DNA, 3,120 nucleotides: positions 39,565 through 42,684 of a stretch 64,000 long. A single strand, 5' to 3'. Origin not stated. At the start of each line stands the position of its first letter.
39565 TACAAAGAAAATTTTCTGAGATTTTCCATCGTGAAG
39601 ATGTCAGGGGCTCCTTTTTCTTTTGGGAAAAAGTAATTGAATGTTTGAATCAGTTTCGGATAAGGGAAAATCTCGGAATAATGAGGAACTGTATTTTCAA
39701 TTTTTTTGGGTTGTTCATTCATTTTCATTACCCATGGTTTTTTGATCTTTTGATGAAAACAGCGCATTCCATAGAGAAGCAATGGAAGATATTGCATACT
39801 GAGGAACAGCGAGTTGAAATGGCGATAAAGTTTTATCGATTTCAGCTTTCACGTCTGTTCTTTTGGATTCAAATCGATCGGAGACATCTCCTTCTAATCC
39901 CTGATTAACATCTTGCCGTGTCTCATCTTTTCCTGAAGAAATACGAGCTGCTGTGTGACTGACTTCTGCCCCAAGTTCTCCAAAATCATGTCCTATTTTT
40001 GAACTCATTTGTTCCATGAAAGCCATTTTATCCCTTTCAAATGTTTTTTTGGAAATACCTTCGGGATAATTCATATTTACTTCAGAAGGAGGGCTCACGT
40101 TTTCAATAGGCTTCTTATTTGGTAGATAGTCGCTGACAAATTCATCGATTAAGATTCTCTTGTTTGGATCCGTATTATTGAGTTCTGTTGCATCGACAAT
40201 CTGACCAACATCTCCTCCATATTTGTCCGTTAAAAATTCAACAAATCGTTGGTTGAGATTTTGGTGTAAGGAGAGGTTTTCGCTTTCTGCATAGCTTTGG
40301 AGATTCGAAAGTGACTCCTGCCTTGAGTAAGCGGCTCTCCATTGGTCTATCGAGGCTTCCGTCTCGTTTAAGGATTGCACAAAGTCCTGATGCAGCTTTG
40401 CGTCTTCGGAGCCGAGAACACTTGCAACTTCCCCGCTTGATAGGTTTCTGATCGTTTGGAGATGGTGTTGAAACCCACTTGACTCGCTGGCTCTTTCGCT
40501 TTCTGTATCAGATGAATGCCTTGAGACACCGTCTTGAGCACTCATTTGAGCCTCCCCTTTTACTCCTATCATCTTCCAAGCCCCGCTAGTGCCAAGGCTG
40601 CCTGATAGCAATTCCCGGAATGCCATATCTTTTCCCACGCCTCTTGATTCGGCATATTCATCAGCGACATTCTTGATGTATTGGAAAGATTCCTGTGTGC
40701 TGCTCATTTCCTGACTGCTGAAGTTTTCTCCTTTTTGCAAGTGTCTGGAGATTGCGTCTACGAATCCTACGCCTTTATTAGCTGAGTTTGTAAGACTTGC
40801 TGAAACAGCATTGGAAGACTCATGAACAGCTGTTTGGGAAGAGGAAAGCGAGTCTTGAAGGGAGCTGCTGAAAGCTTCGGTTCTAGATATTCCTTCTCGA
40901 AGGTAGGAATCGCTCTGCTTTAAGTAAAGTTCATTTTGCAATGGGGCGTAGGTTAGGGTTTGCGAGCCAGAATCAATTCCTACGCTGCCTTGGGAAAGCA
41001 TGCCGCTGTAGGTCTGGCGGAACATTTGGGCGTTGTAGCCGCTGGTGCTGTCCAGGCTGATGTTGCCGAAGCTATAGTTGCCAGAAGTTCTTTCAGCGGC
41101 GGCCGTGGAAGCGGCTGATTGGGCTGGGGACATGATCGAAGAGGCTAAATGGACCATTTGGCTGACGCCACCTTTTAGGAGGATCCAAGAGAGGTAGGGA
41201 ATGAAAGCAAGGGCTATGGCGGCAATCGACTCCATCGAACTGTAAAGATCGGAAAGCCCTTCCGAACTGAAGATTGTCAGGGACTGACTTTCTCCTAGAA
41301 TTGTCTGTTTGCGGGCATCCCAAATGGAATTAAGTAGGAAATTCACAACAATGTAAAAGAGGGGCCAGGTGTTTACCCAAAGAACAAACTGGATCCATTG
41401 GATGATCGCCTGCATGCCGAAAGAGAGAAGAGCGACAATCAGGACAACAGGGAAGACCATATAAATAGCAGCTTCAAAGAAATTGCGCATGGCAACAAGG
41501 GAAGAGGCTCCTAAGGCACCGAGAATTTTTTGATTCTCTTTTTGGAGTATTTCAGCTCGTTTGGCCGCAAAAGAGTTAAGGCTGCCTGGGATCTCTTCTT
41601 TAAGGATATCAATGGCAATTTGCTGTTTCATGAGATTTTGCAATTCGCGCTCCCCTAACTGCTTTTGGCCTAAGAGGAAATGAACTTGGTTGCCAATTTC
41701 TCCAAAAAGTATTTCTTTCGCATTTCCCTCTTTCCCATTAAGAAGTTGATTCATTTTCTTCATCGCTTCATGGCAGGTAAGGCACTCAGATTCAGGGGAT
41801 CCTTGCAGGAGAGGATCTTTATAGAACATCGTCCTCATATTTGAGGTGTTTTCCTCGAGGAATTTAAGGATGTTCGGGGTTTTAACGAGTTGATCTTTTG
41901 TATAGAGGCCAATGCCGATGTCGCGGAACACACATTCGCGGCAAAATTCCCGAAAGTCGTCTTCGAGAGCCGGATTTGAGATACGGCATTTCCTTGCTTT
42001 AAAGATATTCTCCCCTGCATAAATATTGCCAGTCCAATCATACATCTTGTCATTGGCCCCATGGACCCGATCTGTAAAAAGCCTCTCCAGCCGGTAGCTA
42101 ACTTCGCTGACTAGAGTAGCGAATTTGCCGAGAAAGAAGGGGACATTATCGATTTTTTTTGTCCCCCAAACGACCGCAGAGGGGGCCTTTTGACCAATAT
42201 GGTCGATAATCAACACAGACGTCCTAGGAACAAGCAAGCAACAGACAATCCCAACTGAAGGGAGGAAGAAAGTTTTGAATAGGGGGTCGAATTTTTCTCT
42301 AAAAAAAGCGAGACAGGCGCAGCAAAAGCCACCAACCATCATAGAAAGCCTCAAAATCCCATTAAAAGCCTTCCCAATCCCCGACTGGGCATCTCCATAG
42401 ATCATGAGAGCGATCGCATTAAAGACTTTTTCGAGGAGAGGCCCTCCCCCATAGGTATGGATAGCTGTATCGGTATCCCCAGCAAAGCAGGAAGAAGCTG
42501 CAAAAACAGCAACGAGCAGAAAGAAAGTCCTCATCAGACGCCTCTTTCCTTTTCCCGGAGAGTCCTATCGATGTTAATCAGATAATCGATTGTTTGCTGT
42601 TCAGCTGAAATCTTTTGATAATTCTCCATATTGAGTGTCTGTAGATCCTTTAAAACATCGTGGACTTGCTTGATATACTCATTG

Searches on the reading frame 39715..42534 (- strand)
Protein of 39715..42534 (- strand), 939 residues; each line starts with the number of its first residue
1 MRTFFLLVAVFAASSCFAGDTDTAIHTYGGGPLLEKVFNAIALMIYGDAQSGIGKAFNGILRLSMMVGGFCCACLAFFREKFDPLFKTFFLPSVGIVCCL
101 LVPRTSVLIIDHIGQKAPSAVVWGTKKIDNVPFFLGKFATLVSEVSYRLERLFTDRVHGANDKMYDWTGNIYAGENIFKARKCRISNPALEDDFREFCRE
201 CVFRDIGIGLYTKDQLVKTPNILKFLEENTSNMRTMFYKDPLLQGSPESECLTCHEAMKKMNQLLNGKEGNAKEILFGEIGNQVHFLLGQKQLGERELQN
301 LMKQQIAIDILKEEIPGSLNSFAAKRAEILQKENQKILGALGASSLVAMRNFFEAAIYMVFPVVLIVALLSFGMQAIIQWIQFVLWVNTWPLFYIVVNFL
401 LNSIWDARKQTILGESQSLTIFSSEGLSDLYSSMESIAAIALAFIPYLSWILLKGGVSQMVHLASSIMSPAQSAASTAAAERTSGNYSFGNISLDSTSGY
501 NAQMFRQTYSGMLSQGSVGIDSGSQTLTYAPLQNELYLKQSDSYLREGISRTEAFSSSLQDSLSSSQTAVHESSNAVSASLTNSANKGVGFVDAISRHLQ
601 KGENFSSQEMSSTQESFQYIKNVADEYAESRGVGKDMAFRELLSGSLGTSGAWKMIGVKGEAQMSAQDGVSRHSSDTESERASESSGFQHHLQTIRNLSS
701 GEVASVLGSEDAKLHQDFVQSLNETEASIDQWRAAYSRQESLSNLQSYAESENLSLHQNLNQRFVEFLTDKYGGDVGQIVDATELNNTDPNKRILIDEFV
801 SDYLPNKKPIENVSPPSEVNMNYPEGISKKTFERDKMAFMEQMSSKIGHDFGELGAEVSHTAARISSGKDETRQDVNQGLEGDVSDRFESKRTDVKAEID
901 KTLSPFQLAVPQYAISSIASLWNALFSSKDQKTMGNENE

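Call 18: search_protein_families(library=pfam, proteins=[window:39715-42534:-], max_evalue=0.01)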
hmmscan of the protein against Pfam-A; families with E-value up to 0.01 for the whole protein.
window:39715-42534:- (939 aa): 1 family
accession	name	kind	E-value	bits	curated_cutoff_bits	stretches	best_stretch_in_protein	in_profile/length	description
PF07916.16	TraG_N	-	1e-63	216.4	36.1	1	25-474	2-461/462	TraG-like protein, N-terminal region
